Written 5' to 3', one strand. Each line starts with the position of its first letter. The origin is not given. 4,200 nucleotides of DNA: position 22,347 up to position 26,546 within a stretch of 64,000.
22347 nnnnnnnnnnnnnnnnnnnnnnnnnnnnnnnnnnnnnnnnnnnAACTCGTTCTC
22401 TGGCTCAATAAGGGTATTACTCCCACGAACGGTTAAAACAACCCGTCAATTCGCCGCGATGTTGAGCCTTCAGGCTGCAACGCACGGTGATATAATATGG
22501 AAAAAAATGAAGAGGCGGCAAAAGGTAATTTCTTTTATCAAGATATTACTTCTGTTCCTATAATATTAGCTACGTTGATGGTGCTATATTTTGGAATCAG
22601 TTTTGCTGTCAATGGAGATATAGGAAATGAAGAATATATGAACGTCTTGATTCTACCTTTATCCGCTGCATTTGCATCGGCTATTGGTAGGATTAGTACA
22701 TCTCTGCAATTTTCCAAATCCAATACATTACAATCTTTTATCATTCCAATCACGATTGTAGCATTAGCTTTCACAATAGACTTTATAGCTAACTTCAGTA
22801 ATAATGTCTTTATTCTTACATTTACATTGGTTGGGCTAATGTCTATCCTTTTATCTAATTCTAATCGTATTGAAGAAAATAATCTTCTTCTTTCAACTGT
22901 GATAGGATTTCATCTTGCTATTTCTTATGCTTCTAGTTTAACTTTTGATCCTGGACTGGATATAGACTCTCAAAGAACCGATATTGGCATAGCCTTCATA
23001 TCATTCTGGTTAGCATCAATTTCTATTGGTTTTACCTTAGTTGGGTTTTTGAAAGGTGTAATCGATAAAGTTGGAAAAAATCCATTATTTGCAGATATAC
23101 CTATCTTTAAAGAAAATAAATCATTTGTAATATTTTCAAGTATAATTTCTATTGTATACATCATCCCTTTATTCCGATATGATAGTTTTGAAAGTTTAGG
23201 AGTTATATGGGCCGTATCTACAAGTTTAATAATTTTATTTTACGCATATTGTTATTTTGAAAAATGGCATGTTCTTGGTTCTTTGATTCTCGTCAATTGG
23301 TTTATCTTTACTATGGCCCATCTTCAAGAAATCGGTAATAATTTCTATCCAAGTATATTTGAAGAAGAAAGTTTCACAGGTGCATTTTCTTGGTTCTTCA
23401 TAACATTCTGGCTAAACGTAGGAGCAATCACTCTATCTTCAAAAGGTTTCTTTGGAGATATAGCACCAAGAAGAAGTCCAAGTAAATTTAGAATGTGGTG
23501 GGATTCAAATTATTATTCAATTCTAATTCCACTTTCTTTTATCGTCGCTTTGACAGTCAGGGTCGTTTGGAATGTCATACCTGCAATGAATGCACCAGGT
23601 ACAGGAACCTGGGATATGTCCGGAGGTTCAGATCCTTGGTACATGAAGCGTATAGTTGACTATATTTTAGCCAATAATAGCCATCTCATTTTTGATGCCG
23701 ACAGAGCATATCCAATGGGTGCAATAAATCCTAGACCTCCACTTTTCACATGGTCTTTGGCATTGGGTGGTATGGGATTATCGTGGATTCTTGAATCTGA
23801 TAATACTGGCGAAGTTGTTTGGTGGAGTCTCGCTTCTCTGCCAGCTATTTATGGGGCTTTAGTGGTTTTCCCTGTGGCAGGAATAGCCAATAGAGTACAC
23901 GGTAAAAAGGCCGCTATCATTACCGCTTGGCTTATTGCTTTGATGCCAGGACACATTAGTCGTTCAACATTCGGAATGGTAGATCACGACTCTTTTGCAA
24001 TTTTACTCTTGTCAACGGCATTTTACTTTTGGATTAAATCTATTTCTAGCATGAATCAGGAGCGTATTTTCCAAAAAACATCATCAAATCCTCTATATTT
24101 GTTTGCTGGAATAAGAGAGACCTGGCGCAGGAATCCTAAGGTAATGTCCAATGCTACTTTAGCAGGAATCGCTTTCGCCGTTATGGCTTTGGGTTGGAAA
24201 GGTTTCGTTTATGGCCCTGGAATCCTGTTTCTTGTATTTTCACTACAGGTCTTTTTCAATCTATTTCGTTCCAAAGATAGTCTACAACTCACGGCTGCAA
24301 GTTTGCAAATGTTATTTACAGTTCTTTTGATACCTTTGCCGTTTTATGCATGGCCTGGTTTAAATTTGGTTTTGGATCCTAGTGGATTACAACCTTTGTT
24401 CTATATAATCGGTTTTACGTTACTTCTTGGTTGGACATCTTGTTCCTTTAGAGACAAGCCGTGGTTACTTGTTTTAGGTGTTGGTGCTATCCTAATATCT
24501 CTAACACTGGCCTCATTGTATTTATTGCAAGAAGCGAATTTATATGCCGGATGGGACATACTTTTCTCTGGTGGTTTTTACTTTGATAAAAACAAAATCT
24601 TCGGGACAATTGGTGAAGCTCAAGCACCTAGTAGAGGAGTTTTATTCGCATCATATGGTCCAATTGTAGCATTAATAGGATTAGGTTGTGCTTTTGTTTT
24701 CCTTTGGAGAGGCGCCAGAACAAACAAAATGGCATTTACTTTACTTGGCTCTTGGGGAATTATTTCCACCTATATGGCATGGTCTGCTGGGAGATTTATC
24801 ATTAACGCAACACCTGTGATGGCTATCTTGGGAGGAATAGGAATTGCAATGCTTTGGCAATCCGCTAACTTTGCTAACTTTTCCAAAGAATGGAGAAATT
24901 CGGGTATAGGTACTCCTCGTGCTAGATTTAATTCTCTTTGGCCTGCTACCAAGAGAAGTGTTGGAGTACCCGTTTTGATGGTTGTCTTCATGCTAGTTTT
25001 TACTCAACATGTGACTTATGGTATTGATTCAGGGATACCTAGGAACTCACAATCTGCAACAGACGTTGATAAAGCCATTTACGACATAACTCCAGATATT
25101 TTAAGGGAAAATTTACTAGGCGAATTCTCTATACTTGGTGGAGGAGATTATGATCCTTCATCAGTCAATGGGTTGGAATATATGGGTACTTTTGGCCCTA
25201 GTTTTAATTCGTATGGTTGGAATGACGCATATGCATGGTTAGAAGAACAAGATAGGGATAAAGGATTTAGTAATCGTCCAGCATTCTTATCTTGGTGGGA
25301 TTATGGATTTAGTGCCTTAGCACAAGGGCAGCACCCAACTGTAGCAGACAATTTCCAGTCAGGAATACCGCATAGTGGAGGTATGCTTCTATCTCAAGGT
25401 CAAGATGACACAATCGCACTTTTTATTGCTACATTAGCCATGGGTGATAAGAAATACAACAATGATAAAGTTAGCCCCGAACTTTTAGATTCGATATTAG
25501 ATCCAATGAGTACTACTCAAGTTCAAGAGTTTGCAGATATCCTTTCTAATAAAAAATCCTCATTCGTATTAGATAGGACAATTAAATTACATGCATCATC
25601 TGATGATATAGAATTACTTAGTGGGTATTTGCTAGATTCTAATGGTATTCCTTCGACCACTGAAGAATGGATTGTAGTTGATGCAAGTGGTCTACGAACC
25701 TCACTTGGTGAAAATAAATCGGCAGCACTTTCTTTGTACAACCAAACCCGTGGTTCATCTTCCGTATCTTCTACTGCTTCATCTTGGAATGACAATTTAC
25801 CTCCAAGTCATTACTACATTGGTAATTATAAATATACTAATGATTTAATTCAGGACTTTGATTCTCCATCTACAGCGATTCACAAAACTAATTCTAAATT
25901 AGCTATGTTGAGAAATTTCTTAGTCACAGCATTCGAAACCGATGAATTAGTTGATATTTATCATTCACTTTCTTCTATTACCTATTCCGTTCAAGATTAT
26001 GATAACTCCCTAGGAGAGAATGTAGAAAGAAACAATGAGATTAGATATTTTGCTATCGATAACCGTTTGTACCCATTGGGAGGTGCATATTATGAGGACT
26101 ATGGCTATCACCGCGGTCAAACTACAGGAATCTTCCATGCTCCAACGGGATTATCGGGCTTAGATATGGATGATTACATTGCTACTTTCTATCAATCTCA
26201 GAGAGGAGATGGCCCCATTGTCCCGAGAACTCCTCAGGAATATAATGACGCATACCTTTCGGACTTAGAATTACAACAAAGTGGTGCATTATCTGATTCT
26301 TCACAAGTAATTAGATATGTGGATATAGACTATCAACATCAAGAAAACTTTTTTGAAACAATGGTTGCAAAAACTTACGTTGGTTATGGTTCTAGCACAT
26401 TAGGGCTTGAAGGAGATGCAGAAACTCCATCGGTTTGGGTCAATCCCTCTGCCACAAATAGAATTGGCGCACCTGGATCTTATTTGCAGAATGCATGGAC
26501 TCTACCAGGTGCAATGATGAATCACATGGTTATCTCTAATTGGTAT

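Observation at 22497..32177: AglB/STT3 oligosaccharyltransferase core embedded in a 3226-aa, doubly anchored, adhesin-like giant protein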

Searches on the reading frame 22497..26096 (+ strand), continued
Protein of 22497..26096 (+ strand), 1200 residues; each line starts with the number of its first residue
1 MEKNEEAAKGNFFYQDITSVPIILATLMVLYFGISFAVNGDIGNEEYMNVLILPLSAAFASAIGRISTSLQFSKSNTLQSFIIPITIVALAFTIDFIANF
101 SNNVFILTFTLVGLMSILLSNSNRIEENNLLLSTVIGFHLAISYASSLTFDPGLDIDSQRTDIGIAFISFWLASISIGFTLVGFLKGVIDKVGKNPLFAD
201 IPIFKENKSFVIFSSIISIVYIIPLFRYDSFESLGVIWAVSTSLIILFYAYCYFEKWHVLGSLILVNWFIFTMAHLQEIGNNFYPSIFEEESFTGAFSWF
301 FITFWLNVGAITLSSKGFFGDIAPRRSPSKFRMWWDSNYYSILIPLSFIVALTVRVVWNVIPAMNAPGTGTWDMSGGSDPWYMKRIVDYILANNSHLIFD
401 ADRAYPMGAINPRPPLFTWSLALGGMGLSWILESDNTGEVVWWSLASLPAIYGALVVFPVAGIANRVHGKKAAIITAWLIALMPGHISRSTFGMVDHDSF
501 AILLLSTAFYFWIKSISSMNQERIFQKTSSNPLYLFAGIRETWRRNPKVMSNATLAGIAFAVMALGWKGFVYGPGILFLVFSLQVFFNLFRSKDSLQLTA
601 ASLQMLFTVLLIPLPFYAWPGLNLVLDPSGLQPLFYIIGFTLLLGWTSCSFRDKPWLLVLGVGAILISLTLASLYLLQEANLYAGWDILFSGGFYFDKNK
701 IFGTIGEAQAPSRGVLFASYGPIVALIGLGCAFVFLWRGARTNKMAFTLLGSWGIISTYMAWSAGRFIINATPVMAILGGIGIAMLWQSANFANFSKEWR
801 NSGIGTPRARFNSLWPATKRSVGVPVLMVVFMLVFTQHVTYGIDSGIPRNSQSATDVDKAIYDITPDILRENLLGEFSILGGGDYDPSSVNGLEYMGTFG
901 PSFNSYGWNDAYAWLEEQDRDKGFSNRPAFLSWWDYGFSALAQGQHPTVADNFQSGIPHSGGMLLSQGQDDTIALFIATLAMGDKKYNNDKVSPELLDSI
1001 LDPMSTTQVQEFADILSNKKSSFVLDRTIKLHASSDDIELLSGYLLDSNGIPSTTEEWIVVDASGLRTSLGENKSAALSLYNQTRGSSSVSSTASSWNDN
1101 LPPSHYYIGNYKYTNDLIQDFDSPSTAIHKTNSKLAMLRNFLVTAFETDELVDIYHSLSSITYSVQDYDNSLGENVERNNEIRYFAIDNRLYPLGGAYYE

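Call 74: find_encoding_contigs(protein=P0140, flank=8000, max_places=2)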
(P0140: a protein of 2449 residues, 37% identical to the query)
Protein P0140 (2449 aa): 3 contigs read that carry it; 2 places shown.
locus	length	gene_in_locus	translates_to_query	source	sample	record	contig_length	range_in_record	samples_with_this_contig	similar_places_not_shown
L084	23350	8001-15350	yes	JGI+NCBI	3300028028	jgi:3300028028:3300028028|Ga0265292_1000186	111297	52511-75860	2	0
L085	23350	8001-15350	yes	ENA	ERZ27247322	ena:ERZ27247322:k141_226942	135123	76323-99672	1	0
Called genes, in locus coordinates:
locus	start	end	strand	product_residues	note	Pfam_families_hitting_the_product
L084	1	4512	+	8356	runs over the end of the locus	-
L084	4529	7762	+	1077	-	PF06832:BiPBP_C (faint), PF07679:I-set (faint), PF13895:Ig_2 (faint), PF13927:Ig_3 (faint), PF16820:PKD_3 (faint), PF17957:Big_7 (faint), PF18911:PKD_4 (faint), PF00801:PKD (faint)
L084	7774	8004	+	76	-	-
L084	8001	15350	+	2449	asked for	PF02516:STT3, PF13231:PMT_2 (weak), PF13620:CarboxypepD_reg, PF13715:CarbopepD_reg_2 (faint), PF13620:CarboxypepD_reg, PF17210:SdrD_B (weak), PF22904:NOMO1-like_2nd (weak)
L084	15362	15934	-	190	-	PF01949:Endo_dU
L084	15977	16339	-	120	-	PF01981:PTH2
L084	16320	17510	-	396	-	PF05621:TniB (weak), PF13191:AAA_16, PF01637:ATPase_2 (weak), PF05729:NACHT (weak), PF13401:AAA_22, PF00004:AAA, PF22703:Cdc6_lid, PF09079:WHD_Cdc6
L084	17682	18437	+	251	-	PF00149:Metallophos (weak)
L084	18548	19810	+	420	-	PF07969:Amidohydro_3, PF01979:Amidohydro_1, PF07969:Amidohydro_3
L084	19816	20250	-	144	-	PF00885:DMRL_synthase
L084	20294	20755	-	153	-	PF00885:DMRL_synthase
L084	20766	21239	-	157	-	PF01467:CTP_transf_like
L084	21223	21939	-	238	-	PF00926:DHBP_synthase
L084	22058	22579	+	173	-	PF09824:ArsR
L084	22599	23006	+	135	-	-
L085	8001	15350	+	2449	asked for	PF02516:STT3, PF13231:PMT_2 (weak), PF13620:CarboxypepD_reg, PF13715:CarbopepD_reg_2 (faint), PF13620:CarboxypepD_reg, PF17210:SdrD_B (weak), PF22904:NOMO1-like_2nd (weak)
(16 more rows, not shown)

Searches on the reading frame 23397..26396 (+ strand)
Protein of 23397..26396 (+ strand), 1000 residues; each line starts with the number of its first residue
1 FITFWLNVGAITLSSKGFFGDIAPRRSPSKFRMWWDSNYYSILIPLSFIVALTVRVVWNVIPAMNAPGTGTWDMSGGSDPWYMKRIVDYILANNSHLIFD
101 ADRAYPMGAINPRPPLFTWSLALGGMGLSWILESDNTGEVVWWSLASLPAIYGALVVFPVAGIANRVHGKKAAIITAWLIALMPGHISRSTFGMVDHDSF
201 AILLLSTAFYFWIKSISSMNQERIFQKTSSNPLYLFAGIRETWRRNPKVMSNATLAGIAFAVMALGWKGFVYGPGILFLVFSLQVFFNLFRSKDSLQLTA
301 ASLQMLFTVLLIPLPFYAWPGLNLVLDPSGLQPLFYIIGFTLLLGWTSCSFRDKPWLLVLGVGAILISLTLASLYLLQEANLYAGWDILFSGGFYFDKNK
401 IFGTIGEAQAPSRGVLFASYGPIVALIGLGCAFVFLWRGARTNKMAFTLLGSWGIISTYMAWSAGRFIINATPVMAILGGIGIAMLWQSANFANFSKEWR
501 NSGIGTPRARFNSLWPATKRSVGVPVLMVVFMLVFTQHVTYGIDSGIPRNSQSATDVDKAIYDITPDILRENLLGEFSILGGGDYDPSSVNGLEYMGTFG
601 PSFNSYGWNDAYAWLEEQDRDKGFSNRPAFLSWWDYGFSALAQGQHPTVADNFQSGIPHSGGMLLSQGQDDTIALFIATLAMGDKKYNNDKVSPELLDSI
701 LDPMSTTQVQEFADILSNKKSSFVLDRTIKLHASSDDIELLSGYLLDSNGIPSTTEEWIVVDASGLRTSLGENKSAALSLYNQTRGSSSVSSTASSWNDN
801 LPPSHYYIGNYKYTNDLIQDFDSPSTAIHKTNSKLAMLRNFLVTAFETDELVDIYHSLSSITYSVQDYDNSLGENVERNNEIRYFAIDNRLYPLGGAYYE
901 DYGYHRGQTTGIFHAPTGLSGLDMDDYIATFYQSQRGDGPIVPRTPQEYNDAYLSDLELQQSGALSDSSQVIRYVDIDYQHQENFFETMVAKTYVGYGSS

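Call 8: search_solved_structures(query=window:23397-26396:+, max_evalue=0.01, show_alignments=2)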
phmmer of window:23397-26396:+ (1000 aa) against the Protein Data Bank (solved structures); distinct sequences matched with E-value up to 0.01: 10.
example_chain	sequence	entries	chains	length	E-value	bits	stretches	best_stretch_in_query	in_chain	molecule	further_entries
5gmy_A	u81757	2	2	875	2.8e-12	48.6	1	39-334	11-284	Transmembrane oligosaccharyl transferase, putative | Dolichyl-phosphooligosaccharide-protein glycotransferase 3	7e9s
3waj_A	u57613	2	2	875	2.8e-12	48.6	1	39-334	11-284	Transmembrane oligosaccharyl transferase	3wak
6c26_A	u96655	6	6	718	4.6e-07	31.3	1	79-215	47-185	Dolichyl-diphosphooligosaccharide--protein glycosyltransferase subunit STT3 | Dolichyl-diphosphooligosaccharide--protein glycotransferase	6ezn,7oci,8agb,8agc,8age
6s7t_A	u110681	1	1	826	9.5e-07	30.3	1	79-218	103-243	Dolichyl-diphosphooligosaccharide--protein glycosyltransferase subunit STT3B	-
6ftj_5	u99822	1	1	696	1.1e-05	26.7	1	162-217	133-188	Dolichyl-diphosphooligosaccharide--protein glycosyltransferase subunit STT3A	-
6ftg_5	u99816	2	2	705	1.2e-05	26.7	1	162-217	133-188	Dolichyl-diphosphooligosaccharide--protein glycosyltransferase subunit STT3A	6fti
6s7o_A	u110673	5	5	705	1.2e-05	26.6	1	162-217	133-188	Dolichyl-diphosphooligosaccharide--protein glycosyltransferase subunit STT3A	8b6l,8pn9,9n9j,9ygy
8i9p_Lh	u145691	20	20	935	0.00013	23.2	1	79-217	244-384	dolichyl-diphosphooligosaccharide--protein glycotransferase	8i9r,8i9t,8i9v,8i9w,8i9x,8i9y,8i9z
3vu0_A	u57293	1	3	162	0.00027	22.1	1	607-674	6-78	Putative uncharacterized protein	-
3vgp_A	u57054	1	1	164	0.00042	21.5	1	606-675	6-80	Transmembrane oligosaccharyl transferase, putative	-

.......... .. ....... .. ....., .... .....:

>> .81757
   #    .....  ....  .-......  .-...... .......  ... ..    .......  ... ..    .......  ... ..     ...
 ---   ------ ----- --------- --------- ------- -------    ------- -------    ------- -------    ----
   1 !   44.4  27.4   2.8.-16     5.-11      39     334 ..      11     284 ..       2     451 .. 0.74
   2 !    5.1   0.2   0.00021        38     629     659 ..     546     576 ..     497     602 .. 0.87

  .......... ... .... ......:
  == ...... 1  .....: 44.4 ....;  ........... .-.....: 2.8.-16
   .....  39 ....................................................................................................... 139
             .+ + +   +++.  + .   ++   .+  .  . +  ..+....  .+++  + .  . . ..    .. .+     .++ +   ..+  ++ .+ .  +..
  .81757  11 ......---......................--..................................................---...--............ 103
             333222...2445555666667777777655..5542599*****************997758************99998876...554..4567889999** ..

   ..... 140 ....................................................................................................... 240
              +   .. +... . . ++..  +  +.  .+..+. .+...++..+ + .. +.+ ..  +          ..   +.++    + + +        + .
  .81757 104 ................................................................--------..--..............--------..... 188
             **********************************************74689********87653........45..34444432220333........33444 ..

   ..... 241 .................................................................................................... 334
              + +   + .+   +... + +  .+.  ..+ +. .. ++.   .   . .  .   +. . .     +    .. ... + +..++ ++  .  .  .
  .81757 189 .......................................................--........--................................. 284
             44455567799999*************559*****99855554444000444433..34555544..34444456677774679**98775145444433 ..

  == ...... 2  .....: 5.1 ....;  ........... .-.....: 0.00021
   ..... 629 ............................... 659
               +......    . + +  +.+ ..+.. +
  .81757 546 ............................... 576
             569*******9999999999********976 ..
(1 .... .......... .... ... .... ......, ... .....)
